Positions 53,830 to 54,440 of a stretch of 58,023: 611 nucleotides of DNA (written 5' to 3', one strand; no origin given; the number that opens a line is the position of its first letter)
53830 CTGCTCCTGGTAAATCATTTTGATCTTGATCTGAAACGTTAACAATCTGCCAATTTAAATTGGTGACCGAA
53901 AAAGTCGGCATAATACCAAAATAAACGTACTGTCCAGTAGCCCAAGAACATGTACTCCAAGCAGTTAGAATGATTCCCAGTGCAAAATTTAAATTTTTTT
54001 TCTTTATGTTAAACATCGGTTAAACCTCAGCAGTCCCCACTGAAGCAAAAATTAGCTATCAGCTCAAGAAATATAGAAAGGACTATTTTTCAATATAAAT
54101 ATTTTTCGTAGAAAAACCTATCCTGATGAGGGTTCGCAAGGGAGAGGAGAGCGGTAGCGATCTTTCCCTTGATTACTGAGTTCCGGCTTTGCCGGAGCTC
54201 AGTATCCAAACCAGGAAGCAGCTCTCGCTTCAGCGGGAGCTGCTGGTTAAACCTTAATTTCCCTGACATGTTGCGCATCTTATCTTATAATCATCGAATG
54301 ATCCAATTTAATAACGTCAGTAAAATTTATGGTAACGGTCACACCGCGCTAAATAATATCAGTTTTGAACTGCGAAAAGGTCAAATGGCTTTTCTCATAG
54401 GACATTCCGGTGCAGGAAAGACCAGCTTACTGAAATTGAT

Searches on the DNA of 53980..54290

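Call 66: search_rna_families(source=window, start=53980, end=54290, threshold=evalue, max_evalue=10)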
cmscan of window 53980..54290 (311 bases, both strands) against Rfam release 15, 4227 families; matches with E-value up to 10: 4.
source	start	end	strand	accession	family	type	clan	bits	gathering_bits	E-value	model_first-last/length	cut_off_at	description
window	54193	54263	-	RF01613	ceN109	Gene; snRNA; snoRNA; CD-box;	-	20.3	52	0.03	1-67/67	no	Nematode snoRNA ceN109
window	54067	54117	+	RF02948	cow-rumen-4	Gene; sRNA;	-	15.7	48.5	5.5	1-64/64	no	cow-rumen-4 RNA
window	53991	54087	-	RF00190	SNORA16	Gene; snRNA; snoRNA; HACA-box;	CL00021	12.1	35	5.3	1-135/135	no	Small nucleolar RNA SNORA16B/SNORA16A family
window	54026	54055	-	RF02219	ZNRD1-AS1_2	Gene; lncRNA;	-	10.8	60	3.4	1-76/76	no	ZNRD1 antisense RNA 1 conserved region 2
